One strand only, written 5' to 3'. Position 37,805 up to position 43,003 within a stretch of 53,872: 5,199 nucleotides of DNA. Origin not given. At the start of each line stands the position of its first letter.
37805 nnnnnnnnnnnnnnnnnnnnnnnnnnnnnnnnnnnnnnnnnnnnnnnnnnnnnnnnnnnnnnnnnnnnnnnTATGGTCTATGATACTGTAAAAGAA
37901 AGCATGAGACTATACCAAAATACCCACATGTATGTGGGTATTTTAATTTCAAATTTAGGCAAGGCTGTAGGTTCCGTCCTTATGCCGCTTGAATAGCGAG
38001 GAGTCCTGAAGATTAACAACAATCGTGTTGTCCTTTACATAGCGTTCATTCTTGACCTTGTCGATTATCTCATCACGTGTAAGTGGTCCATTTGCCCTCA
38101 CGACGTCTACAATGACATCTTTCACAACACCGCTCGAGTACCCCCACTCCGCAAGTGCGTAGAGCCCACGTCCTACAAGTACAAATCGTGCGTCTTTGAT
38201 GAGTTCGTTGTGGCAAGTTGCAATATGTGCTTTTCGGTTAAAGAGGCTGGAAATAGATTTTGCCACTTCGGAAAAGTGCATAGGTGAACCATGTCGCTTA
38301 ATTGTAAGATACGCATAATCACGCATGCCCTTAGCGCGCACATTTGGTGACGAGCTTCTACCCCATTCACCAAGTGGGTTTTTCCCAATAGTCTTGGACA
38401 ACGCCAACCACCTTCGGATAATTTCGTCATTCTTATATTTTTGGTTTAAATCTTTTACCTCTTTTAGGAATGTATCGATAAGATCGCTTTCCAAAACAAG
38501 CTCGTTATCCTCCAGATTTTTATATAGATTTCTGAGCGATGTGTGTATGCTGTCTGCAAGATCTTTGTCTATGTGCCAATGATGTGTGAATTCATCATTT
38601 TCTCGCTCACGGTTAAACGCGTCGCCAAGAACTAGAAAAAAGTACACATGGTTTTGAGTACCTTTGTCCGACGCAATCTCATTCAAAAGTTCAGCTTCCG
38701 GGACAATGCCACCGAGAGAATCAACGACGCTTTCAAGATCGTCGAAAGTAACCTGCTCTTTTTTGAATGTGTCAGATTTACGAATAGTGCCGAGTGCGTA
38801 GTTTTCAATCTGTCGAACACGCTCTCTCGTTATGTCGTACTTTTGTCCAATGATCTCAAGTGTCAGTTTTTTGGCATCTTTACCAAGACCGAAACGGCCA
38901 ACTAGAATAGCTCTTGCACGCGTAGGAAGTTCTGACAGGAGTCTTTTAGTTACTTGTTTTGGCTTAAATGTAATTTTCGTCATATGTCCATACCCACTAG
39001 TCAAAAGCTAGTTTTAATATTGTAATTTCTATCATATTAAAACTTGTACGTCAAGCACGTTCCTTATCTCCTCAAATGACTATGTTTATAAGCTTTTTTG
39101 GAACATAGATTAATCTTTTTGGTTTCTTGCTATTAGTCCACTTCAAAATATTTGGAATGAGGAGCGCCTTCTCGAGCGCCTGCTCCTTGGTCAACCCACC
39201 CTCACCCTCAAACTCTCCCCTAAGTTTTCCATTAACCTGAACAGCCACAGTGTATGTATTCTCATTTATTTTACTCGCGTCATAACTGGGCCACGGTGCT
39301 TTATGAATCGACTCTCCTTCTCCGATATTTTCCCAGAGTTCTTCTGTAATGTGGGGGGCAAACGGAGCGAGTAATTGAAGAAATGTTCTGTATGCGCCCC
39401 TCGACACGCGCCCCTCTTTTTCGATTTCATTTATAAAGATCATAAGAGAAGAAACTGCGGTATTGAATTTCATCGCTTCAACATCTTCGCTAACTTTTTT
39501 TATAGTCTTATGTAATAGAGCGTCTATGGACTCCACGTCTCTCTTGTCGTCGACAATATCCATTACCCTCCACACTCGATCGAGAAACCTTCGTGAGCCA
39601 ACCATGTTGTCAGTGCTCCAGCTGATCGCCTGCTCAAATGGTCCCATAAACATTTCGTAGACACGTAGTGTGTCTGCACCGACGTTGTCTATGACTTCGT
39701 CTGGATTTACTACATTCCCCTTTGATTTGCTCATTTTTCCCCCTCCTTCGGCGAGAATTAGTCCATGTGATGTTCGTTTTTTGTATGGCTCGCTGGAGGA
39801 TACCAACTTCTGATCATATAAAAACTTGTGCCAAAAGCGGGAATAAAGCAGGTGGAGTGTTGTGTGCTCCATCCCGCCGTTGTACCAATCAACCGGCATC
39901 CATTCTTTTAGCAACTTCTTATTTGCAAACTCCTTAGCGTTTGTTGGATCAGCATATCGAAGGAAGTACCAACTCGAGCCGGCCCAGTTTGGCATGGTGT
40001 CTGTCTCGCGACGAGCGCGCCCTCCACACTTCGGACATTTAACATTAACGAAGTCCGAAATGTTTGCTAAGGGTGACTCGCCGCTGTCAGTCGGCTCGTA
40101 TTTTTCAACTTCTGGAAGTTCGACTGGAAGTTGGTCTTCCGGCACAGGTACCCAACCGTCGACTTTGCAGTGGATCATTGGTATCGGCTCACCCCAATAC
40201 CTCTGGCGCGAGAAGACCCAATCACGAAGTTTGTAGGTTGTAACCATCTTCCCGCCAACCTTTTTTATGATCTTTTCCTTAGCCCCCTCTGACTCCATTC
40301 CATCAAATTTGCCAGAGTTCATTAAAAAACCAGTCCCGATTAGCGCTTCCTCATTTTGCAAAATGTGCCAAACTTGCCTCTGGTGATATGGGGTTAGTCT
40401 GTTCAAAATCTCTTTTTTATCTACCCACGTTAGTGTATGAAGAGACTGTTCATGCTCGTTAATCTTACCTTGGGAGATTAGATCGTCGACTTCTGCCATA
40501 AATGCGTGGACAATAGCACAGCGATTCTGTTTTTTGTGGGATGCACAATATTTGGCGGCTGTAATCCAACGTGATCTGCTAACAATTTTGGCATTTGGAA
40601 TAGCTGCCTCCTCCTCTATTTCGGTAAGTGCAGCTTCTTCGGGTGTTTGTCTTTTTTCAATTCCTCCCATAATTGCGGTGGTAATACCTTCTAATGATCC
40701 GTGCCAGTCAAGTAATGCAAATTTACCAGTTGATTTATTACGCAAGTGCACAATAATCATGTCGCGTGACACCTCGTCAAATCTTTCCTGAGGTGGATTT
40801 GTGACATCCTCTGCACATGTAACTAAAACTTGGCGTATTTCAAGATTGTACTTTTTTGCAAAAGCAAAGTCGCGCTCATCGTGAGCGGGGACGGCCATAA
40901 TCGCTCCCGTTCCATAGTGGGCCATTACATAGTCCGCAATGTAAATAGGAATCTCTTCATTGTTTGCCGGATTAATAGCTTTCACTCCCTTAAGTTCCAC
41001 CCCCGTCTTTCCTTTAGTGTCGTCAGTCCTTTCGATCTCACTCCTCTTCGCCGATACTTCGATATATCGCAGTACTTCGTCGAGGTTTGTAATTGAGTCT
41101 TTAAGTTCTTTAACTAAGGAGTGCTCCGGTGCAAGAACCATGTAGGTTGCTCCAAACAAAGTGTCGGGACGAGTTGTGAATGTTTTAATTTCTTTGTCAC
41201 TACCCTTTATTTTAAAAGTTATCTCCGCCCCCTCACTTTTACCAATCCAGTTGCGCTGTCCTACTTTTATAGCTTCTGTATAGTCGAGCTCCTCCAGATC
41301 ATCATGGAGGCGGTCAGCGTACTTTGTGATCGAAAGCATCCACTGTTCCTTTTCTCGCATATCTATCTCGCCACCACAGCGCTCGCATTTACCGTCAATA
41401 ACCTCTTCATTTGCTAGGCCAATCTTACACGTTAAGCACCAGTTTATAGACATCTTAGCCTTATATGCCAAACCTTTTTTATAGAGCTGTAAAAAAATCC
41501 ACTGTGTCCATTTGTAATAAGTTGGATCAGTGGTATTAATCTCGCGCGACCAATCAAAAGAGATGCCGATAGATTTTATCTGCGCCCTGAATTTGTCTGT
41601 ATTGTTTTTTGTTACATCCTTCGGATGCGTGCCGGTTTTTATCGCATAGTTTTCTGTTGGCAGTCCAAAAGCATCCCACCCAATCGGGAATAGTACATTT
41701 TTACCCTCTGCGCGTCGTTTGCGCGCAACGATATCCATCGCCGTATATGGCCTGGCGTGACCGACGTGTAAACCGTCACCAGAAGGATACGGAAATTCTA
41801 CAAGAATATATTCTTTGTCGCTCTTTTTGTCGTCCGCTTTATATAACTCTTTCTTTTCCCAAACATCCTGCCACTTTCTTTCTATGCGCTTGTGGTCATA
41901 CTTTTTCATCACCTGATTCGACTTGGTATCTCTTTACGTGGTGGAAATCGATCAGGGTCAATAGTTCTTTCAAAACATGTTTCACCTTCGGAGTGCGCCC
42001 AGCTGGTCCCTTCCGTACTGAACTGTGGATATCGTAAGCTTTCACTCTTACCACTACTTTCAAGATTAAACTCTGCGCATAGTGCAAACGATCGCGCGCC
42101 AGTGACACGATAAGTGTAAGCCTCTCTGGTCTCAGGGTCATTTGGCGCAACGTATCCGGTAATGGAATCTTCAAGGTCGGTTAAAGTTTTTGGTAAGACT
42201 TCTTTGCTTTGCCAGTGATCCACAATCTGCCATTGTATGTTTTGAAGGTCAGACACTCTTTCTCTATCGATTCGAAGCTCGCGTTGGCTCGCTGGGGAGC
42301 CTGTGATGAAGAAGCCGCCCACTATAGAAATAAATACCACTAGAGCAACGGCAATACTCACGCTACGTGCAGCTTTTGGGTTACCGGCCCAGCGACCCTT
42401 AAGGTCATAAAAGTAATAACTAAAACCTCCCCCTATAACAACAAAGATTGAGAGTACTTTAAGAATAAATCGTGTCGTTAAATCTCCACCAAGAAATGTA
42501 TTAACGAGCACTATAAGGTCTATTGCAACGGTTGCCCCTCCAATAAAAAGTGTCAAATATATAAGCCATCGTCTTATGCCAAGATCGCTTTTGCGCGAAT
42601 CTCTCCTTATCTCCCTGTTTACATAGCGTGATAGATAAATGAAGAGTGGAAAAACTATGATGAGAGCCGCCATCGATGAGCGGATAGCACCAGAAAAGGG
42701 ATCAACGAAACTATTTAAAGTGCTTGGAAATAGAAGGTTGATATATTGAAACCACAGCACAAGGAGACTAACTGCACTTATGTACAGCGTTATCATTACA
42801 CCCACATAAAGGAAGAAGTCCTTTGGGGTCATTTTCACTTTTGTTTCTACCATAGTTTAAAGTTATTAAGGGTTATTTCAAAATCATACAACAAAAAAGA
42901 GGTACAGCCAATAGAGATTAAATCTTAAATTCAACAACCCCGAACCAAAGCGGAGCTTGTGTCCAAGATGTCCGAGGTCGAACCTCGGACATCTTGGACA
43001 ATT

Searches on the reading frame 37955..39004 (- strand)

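Call 90: search_protein_families(library=pfam, proteins=[window:37955-39004:-])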
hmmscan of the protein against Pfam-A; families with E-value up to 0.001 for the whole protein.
window:37955-39004:- (349 aa): 2 families
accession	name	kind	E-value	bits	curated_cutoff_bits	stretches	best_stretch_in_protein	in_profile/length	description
PF04545.22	Sigma70_r4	-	6.5e-14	51.6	24.1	1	22-76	1-50/50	Sigma-70, region 4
PF05066.19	HARE-HTH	-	1.1e-06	29.3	25.9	0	235-287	11-71/71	HB1, ASXL, restriction endonuclease HTH domain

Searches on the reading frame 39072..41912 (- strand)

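Call 90: search_protein_families(library=pfam, proteins=[window:39072-41912:-])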
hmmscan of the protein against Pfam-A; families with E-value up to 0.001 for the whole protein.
window:39072-41912:- (946 aa): 7 families
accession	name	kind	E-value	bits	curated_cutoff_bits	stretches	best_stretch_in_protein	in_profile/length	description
PF13603.12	tRNA-synt_1_2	-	1.3e-63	214.3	25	1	220-369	1-146/185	Leucyl-tRNA synthetase, editing domain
PF00133.28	tRNA-synt_1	-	4.7e-53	180.9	22.7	1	13-765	1-413/414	tRNA synthetases class I (I, L, M and V)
PF09334.17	tRNA-synt_1g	-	1.3e-32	113.5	20.1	2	36-182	3-145/391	tRNA synthetases class I (M)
PF08264.19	Anticodon_1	-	2.9e-24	86.1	25.1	1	798-902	6-137/148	Anticodon-binding domain of tRNA ligase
PF00293.34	NUDIX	-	6.1e-06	26.7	21.1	1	413-507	33-124/134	NUDIX domain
PF01921.24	tRNA-synt_1f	-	2.8e-05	23.7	27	0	716-766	272-321/360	tRNA synthetases class I (K)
PF01406.26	tRNA-synt_1e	-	5.6e-05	23.1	27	0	716-770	243-296/301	tRNA synthetases class I (C) catalytic domain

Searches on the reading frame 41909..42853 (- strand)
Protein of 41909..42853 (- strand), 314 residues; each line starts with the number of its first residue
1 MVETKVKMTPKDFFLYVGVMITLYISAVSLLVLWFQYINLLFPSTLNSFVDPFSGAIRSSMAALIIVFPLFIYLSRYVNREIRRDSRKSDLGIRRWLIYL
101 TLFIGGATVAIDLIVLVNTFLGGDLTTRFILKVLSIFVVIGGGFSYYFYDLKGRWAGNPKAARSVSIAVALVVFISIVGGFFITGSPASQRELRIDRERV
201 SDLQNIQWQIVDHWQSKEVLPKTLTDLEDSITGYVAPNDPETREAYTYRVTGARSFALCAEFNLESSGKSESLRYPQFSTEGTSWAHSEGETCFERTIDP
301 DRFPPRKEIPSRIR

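Call 90: search_protein_families(library=pfam, proteins=[window:41909-42853:-])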
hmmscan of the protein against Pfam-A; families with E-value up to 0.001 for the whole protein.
window:41909-42853:- (314 aa): 2 families
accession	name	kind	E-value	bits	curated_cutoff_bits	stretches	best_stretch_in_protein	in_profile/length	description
PF18920.5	DUF5671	-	2.7e-19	69.8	28.4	1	12-137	1-127/132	Domain of unknown function (DUF5671)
PF04290.18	DctQ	-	0.0002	21.7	28.3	0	62-114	71-123/132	Tripartite ATP-independent periplasmic transporters, DctQ component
